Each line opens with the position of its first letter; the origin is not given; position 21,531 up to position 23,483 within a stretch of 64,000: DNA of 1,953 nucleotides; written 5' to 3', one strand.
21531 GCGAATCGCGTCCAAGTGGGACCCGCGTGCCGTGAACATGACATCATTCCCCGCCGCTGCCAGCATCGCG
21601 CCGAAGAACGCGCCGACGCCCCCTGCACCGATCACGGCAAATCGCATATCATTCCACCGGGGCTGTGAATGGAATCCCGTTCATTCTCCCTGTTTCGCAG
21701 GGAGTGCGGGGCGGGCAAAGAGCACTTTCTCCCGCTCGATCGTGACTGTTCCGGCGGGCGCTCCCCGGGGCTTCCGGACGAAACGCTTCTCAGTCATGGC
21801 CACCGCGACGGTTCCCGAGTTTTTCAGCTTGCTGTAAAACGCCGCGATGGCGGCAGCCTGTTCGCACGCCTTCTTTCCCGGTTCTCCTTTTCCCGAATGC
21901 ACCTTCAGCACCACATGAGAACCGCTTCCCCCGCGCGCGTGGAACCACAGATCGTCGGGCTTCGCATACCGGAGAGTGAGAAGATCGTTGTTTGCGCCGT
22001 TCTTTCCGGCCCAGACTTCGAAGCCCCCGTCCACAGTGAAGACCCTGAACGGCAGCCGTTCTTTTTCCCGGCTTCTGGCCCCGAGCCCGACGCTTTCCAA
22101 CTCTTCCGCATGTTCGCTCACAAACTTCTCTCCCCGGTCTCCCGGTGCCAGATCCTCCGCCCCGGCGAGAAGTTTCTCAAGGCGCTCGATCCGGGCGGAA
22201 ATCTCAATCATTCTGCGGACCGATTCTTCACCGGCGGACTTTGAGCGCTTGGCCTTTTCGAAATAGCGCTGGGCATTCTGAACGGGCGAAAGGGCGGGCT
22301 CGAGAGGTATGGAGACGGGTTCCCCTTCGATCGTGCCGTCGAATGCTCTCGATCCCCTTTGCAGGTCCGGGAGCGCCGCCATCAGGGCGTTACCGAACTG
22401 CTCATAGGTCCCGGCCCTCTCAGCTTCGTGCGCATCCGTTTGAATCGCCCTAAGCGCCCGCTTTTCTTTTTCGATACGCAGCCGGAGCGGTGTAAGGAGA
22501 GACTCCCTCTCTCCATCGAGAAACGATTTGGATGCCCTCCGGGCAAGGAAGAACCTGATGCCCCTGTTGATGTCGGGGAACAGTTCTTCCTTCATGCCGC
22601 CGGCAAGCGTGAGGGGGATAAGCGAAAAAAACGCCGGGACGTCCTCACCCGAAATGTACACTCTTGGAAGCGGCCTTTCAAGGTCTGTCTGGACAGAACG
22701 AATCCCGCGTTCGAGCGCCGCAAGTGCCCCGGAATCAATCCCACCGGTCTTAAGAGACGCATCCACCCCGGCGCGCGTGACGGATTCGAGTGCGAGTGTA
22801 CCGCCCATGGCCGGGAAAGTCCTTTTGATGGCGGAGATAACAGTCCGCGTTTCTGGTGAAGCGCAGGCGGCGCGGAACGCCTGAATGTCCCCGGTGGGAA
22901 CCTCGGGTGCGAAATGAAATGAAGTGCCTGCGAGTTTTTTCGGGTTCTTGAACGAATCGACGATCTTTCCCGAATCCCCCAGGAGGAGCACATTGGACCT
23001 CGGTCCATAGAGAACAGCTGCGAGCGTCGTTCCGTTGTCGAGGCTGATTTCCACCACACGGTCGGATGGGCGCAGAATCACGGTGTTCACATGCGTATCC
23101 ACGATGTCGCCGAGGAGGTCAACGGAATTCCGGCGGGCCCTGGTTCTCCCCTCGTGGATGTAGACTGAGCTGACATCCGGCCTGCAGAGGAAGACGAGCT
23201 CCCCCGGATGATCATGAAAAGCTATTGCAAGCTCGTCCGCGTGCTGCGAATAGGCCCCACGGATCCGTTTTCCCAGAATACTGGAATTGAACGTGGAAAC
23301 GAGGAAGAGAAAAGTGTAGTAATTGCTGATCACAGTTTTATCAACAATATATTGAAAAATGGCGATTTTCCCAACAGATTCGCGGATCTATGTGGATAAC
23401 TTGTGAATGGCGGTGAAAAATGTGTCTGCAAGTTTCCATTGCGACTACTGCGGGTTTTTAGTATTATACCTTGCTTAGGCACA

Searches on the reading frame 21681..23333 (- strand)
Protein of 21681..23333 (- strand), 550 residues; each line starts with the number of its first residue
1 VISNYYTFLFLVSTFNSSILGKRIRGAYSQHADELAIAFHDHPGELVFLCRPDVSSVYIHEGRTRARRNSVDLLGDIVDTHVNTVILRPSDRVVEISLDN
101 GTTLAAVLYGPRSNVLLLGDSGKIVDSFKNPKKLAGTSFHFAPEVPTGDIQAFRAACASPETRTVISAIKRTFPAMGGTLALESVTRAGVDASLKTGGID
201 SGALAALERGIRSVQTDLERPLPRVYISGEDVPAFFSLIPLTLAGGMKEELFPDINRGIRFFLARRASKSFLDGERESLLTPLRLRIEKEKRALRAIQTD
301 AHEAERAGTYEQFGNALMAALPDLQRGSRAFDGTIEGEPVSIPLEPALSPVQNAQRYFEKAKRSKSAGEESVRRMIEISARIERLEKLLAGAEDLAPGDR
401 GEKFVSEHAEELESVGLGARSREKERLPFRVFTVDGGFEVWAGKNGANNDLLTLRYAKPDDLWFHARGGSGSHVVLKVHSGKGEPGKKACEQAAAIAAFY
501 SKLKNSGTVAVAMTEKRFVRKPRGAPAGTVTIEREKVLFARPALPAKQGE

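Call 38: search_protein_families(library=ncbifam, proteins=[window:21681-23333:-], max_evalue=0.00001)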
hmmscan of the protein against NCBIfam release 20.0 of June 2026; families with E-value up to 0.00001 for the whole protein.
window:21681-23333:- (550 aa): 2 families
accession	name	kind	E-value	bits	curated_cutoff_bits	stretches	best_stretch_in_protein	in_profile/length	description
NF038240.1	fibro_bind_EfbA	exception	3.6e-35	121.6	1025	1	248-542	264-557/567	fibronectin-binding protein EfbA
NF041120.1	RqcH_arch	equivalog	1.8e-25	89.8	400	2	334-510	375-525/645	ribosome rescue protein RqcH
